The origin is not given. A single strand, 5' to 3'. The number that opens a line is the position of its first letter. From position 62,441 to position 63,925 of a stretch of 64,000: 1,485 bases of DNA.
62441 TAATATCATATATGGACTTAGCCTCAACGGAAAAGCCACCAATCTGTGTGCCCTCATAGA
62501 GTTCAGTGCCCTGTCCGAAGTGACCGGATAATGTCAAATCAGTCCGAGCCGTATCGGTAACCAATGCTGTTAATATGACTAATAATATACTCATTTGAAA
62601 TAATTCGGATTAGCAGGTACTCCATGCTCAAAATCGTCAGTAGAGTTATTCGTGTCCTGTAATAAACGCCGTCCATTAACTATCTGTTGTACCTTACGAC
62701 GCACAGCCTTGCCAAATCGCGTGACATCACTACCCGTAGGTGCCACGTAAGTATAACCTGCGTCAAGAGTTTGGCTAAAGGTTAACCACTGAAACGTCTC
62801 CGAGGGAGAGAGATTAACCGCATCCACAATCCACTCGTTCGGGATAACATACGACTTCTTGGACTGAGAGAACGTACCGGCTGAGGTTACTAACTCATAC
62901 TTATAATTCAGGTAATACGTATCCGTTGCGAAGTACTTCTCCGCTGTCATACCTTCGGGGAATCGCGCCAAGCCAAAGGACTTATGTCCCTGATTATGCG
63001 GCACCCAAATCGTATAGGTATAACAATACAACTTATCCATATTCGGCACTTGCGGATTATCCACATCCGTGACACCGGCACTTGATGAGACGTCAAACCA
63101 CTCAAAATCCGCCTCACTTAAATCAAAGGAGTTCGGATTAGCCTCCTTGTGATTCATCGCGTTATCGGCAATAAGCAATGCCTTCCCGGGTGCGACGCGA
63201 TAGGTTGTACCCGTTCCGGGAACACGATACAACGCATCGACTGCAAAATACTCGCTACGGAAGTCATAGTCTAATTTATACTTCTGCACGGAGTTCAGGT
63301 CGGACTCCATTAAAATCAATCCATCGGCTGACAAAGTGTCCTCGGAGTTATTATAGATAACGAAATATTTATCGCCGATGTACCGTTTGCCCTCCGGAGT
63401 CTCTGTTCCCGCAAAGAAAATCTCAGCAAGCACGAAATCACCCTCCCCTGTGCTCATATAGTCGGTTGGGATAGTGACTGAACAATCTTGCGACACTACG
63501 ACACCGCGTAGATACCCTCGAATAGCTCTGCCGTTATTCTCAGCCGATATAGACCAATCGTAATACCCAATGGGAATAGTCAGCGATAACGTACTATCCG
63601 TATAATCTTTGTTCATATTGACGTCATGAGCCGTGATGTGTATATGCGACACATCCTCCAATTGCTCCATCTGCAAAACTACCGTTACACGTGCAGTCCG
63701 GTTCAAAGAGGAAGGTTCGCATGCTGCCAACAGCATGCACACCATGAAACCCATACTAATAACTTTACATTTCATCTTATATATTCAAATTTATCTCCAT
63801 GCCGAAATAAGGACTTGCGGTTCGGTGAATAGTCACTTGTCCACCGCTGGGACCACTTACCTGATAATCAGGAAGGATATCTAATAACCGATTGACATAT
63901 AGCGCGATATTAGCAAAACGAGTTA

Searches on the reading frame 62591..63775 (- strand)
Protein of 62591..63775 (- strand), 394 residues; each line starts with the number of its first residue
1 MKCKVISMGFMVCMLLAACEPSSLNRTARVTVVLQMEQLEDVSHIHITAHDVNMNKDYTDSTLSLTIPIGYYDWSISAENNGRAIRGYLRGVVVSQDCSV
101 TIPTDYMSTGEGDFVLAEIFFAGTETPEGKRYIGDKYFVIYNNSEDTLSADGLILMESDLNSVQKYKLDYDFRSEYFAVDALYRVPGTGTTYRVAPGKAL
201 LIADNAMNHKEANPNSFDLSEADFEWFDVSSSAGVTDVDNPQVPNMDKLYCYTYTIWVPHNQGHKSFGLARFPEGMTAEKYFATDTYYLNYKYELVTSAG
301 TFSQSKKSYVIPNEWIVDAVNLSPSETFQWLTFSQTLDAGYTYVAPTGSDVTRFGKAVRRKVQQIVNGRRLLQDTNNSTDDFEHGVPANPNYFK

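Call 95: find_encoding_contigs(protein=window:62591-63775:-, flank=10000, max_places=3)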
Protein window:62591-63775:- (394 aa): 7 contigs read that carry it; 3 places shown.
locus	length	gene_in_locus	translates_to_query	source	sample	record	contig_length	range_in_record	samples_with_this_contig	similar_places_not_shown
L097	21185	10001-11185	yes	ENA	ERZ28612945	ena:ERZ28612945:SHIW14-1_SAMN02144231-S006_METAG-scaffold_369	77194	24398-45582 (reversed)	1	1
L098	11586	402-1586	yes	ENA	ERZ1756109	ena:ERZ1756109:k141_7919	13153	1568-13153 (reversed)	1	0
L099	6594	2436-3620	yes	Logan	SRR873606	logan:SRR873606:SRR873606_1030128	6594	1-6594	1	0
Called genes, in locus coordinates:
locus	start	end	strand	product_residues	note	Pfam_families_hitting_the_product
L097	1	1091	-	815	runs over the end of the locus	PF13620:CarboxypepD_reg, PF13715:CarbopepD_reg_2, PF07715:Plug, PF00593:TonB_dep_Rec_b-barrel, PF14905:OMP_b-brl_3 (weak)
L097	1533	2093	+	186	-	-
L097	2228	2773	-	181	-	-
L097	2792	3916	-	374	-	-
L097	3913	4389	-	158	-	PF18962:Por_Secre_tail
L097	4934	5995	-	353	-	PF16149:DUF4857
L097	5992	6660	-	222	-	-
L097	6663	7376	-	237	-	PF00005:ABC_tran, PF13304:AAA_21 (weak)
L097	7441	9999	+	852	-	PF07715:Plug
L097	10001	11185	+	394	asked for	PF16215:DUF4876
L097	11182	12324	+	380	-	PF21012:DUF6850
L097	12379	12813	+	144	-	-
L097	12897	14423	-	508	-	-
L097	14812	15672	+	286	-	PF01814:Hemerythrin (weak), PF00196:GerE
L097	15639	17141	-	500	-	PF24838:8xMP (faint), PF07670:Gate, PF07664:FeoB_C, PF07670:Gate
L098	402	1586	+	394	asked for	PF16215:DUF4876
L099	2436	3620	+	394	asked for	PF16215:DUF4876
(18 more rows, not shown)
